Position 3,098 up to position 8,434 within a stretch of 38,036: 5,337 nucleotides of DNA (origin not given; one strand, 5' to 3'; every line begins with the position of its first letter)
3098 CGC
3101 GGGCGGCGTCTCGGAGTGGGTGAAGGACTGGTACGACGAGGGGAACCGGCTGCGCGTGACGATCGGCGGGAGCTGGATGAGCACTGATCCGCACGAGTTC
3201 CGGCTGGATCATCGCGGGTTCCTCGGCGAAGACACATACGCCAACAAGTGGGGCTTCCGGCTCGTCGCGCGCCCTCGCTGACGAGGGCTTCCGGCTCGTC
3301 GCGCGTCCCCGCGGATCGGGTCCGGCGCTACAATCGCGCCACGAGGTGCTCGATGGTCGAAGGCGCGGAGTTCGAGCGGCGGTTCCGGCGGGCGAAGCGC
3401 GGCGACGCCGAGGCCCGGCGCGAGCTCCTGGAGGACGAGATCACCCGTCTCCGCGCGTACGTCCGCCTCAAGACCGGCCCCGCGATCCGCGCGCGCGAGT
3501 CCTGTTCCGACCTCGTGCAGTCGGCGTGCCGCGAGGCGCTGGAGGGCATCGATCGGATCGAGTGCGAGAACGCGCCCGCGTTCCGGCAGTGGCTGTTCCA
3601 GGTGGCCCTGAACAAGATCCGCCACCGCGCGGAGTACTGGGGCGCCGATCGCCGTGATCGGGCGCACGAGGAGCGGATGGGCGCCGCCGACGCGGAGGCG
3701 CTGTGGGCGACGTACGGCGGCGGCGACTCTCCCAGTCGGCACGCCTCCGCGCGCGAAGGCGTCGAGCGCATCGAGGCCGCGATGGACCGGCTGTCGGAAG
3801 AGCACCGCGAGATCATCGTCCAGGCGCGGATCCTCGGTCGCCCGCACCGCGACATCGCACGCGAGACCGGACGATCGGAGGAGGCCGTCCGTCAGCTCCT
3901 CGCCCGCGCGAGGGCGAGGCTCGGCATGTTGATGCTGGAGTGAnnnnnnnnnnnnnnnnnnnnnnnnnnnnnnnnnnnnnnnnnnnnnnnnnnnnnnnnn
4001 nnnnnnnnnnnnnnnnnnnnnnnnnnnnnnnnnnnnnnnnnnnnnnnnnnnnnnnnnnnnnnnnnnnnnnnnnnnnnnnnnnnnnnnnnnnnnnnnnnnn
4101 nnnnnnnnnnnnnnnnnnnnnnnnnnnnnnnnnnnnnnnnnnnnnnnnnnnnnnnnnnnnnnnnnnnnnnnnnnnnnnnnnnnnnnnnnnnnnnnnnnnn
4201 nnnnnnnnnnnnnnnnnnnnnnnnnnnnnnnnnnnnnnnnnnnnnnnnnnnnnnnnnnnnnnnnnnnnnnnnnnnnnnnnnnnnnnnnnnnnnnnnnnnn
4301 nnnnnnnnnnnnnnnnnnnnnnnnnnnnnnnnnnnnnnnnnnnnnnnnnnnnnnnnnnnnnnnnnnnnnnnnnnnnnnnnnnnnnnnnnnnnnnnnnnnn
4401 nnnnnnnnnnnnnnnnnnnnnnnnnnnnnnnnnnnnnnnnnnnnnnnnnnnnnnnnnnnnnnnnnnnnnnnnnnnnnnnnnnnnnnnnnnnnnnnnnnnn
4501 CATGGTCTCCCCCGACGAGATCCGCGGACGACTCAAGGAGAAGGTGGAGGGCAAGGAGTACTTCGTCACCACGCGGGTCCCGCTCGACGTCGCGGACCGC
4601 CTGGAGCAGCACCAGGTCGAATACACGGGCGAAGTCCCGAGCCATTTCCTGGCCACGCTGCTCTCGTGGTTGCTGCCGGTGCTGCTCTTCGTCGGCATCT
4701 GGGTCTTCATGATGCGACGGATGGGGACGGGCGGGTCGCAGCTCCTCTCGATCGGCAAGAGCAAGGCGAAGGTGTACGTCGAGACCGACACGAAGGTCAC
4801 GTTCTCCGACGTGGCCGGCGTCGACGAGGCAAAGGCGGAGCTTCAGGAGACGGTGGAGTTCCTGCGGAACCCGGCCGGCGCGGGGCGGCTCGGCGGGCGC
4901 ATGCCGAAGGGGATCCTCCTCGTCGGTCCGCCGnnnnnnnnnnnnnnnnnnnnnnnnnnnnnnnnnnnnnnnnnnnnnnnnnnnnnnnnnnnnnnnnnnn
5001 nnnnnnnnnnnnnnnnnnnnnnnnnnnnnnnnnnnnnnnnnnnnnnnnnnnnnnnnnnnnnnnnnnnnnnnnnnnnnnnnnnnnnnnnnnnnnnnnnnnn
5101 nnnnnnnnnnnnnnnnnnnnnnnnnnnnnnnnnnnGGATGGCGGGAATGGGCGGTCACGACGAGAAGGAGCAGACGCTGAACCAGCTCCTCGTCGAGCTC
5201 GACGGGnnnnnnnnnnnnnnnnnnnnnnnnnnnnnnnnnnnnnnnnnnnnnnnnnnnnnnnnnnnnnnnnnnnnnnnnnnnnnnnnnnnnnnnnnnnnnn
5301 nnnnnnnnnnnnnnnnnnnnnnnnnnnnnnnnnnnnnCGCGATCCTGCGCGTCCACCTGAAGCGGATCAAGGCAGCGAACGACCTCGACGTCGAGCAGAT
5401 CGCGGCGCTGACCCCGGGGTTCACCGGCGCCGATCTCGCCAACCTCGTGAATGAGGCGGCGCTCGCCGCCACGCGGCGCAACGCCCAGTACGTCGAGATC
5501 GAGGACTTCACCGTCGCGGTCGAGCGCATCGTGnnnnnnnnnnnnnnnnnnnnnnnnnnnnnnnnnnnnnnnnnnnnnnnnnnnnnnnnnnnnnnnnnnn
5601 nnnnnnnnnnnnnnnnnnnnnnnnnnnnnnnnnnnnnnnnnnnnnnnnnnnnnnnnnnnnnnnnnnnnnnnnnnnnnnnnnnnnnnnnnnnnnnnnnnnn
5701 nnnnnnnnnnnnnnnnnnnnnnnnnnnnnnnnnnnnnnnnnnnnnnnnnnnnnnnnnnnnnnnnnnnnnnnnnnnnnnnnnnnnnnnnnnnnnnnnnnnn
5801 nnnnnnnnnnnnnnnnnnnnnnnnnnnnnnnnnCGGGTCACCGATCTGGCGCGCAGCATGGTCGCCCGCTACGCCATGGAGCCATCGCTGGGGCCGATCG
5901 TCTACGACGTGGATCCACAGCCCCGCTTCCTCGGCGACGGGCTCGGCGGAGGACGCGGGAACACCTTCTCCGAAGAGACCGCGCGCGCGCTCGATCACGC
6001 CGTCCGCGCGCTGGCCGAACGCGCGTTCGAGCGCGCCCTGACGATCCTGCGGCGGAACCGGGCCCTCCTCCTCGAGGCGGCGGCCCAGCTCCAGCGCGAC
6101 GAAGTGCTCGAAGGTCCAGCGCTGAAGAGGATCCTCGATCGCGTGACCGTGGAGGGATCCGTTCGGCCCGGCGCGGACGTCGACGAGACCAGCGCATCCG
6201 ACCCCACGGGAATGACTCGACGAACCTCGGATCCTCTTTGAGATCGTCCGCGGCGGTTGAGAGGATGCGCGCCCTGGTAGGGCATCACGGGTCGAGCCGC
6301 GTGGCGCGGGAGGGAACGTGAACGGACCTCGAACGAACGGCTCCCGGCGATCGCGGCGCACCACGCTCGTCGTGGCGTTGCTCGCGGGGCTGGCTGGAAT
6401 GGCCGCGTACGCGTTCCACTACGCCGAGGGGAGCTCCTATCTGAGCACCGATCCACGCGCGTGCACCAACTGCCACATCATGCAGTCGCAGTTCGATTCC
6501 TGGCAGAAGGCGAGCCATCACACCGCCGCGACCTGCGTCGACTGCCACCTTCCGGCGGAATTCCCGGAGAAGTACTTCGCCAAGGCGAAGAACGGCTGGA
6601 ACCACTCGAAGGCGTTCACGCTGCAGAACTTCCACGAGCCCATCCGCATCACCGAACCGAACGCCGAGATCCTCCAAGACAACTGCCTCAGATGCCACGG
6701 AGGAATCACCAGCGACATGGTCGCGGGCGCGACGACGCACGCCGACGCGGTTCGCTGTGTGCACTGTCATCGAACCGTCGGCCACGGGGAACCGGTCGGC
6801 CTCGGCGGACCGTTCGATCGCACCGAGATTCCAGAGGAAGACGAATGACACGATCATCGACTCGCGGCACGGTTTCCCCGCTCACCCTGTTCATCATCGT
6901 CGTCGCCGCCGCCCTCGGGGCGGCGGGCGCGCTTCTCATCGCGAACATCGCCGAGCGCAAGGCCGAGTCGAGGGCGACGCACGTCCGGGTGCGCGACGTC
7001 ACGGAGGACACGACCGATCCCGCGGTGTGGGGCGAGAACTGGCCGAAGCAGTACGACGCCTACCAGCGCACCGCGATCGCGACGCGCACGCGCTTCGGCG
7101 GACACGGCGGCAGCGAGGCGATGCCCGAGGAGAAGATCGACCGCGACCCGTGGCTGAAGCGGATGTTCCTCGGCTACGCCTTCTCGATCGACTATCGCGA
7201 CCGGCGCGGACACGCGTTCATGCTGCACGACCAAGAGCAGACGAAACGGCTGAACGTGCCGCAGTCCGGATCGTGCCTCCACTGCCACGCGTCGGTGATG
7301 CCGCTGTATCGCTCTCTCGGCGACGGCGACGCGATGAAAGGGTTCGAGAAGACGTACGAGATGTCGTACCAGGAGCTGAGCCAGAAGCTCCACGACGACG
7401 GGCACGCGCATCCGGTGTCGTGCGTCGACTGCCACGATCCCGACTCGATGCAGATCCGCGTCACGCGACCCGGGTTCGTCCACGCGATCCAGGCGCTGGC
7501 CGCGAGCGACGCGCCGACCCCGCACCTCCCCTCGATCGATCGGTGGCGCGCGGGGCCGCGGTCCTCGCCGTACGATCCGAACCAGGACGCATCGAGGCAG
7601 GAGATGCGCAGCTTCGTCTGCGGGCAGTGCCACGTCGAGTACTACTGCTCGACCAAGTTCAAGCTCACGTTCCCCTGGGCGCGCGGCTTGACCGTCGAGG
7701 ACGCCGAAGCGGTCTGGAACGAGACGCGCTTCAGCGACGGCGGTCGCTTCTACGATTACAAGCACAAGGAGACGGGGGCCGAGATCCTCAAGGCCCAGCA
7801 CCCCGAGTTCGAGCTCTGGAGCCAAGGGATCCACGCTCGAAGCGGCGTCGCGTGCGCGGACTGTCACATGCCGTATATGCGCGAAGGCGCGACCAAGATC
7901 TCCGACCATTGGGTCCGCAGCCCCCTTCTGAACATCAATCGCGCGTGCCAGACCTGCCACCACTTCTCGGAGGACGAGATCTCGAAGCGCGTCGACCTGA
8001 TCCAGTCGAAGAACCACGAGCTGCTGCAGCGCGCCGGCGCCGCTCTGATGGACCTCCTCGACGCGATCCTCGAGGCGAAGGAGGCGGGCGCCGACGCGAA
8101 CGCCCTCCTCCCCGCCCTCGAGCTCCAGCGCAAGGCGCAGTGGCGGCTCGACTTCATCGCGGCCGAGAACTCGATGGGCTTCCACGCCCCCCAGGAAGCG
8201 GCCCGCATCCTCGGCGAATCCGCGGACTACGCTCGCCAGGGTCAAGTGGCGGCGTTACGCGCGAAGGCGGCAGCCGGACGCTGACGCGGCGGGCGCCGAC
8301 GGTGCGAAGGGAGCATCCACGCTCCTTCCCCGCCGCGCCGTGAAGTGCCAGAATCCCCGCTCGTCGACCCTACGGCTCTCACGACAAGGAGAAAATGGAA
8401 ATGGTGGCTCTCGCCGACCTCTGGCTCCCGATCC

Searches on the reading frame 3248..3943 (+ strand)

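Call 40: search_protein_families(library=pfam, proteins=[window:3248-3943:+], max_evalue=0.00001)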
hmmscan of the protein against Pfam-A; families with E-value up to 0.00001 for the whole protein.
window:3248-3943:+ (231 aa): 2 families
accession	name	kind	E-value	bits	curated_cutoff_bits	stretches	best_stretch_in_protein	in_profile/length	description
PF08281.18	Sigma70_r4_2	-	2.1e-12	46.9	25.7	1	173-225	2-54/54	Sigma-70, region 4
PF04545.22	Sigma70_r4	-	2e-09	37.2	24.1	1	178-225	1-48/50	Sigma-70, region 4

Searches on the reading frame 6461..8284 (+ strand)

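Call 40: search_protein_families(library=pfam, proteins=[window:6461-8284:+], max_evalue=0.00001)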
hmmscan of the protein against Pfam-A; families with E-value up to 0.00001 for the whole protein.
window:6461-8284:+ (607 aa): 2 families
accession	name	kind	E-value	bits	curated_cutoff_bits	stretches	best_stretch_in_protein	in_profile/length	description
PF02335.20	Cytochrom_C552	-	1.6e-122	410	24.1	1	186-606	1-388/438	Cytochrome c552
PF14522.11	Cytochrome_C7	-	4.6e-07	30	24.8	0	457-504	7-52/67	Cytochrome c7 and related cytochrome c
